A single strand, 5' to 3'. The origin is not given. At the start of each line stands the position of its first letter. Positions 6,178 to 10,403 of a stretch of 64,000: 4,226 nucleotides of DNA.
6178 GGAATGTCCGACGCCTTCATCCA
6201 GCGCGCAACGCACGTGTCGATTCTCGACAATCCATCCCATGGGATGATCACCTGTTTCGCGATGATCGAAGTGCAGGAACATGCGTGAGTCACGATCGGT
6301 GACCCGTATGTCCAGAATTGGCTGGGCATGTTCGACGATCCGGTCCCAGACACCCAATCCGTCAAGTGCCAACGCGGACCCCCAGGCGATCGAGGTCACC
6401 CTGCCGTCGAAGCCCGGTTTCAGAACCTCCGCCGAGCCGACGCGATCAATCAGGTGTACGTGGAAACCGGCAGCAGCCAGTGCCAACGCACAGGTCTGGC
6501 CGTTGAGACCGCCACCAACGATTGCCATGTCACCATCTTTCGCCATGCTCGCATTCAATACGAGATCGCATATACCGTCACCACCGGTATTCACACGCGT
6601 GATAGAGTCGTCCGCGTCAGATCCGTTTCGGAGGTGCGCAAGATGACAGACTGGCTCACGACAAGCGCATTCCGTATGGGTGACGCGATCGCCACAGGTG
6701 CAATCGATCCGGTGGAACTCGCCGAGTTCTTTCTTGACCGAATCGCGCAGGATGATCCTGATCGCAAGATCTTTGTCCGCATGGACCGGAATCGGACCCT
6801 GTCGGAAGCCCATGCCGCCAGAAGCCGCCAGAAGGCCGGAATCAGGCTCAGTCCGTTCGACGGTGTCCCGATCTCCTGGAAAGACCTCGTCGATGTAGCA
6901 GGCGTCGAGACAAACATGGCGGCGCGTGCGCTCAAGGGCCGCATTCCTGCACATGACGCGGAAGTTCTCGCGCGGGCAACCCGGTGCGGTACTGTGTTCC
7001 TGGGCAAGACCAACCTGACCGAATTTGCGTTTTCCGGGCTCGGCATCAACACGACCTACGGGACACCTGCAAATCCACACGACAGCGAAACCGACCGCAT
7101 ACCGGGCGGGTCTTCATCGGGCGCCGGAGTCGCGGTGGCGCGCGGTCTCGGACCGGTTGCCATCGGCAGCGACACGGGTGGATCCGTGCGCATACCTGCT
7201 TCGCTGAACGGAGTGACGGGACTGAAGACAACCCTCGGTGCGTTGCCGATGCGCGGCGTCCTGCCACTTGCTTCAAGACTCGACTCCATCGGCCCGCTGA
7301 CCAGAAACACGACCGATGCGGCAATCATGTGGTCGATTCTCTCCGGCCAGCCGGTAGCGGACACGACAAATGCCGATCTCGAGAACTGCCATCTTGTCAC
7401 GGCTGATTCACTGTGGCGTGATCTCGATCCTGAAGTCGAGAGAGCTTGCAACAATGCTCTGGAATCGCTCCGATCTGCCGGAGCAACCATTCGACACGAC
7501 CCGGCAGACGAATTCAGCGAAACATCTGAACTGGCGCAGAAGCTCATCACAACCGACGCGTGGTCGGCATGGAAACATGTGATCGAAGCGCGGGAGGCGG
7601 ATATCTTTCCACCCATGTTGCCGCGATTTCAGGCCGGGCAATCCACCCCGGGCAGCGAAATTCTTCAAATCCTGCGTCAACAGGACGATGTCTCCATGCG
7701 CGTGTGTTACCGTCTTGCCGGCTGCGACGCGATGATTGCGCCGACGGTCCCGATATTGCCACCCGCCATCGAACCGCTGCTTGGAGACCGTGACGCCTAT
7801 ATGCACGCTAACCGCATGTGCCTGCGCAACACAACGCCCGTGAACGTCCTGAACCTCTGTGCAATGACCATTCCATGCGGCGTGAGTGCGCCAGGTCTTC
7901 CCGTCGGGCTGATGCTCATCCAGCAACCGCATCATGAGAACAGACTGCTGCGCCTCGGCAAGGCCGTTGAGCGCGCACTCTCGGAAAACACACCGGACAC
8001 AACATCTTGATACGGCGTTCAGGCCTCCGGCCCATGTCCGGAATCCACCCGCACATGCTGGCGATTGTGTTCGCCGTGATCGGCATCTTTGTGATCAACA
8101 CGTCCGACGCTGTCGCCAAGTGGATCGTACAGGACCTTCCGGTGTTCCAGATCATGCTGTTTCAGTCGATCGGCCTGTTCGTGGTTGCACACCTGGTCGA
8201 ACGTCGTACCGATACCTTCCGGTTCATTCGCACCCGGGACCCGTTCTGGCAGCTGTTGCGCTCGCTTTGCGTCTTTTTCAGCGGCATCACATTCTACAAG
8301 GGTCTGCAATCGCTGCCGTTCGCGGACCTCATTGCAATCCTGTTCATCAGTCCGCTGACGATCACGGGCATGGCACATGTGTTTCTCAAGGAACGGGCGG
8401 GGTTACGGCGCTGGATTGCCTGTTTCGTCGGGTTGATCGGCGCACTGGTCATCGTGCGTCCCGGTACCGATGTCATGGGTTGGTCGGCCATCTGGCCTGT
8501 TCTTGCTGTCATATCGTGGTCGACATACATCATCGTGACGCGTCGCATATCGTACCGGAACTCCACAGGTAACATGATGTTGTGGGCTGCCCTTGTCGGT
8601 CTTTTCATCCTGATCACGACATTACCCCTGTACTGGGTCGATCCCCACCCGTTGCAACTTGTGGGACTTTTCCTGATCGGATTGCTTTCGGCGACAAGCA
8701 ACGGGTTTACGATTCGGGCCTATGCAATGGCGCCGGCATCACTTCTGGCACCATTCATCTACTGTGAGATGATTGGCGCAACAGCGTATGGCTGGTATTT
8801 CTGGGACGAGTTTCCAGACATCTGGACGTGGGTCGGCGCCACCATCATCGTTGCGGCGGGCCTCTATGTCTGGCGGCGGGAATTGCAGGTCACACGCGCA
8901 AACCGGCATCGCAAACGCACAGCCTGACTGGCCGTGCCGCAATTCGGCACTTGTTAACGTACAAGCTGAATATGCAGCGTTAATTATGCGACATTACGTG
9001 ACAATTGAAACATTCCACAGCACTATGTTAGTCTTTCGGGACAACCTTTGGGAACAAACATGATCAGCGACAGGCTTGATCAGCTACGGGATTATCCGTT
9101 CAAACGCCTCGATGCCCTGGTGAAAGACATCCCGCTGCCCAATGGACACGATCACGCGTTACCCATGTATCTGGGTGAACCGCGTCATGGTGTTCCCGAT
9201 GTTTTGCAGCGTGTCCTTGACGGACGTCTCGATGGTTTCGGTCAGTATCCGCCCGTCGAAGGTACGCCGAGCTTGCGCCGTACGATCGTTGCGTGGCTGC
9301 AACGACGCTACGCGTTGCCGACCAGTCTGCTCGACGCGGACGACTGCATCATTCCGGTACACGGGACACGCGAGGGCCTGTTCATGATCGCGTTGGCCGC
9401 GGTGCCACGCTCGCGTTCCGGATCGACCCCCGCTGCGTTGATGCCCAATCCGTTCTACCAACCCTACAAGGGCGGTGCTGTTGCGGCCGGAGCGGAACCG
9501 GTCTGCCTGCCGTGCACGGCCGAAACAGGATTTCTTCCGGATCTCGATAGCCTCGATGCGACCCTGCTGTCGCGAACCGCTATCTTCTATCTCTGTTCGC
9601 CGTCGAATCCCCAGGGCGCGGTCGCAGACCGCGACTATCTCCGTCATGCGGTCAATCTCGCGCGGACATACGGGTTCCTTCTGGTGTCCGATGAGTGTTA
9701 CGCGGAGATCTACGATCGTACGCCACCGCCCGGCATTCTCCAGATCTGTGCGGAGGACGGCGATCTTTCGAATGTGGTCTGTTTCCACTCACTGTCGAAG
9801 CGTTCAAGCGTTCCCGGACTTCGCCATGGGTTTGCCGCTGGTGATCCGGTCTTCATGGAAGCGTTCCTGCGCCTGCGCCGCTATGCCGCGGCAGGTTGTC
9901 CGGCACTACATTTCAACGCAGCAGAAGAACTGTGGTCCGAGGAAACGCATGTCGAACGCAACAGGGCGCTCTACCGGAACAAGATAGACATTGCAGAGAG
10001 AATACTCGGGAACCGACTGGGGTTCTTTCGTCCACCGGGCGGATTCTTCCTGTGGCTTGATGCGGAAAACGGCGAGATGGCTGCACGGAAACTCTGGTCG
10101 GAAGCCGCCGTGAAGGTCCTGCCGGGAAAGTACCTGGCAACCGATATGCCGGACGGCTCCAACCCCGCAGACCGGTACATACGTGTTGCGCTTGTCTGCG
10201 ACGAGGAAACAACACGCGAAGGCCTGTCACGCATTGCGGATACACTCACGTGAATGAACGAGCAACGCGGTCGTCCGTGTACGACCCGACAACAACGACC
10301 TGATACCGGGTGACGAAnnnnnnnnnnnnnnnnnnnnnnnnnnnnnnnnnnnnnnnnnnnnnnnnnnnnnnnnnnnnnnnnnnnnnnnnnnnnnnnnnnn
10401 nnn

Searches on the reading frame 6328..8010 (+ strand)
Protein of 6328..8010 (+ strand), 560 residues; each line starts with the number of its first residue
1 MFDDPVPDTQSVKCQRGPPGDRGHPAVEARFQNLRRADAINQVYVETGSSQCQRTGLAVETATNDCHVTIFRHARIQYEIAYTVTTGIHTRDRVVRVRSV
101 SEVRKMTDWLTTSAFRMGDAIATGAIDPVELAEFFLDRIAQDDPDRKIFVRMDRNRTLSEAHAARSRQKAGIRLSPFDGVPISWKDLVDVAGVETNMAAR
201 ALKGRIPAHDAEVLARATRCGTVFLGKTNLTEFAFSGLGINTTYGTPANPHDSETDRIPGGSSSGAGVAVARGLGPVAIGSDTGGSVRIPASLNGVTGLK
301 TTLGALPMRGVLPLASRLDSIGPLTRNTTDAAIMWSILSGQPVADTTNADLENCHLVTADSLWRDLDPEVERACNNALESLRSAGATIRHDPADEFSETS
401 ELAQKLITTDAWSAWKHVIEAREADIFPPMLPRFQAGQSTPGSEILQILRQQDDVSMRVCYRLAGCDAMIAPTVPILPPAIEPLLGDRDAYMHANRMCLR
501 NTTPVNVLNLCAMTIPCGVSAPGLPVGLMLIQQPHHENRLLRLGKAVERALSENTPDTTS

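Call 68: search_protein_families(library=pfam, proteins=[window:6328-8010:+], max_evalue=0.00001)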
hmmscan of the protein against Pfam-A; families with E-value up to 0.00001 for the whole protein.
window:6328-8010:+ (560 aa): 1 family
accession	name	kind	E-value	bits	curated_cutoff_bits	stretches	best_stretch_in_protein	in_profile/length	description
PF01425.27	Amidase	-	7.4e-82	276.2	27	1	130-541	1-445/445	Amidase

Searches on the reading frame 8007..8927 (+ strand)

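Call 68: search_protein_families(library=pfam, proteins=[window:8007-8927:+], max_evalue=0.00001)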
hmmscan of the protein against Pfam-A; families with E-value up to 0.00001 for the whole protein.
window:8007-8927:+ (306 aa): 1 family
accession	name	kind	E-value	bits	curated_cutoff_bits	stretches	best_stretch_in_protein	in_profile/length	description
PF00892.27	EamA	-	1e-21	78.1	28.2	2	159-284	2-129/135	EamA-like transporter family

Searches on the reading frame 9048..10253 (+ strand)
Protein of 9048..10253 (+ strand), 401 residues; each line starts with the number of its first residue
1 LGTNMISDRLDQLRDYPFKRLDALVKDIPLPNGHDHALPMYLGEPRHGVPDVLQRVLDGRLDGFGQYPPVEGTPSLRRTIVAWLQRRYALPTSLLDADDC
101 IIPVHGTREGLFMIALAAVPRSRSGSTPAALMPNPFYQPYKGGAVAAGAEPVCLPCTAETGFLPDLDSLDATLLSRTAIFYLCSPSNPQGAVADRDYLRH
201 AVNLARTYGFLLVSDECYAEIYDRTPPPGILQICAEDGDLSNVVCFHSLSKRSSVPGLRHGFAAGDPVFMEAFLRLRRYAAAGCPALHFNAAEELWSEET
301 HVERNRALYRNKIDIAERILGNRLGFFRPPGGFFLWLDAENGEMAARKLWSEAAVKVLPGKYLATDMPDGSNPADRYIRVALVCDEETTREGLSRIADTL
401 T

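Call 68: search_protein_families(library=pfam, proteins=[window:9048-10253:+], max_evalue=0.00001)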
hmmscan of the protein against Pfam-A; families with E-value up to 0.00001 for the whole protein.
window:9048-10253:+ (401 aa): 1 family
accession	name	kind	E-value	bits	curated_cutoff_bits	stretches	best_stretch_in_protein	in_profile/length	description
PF00155.27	Aminotran_1_2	-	1.1e-37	130.5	19.7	1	44-396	10-361/361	Aminotransferase class I and II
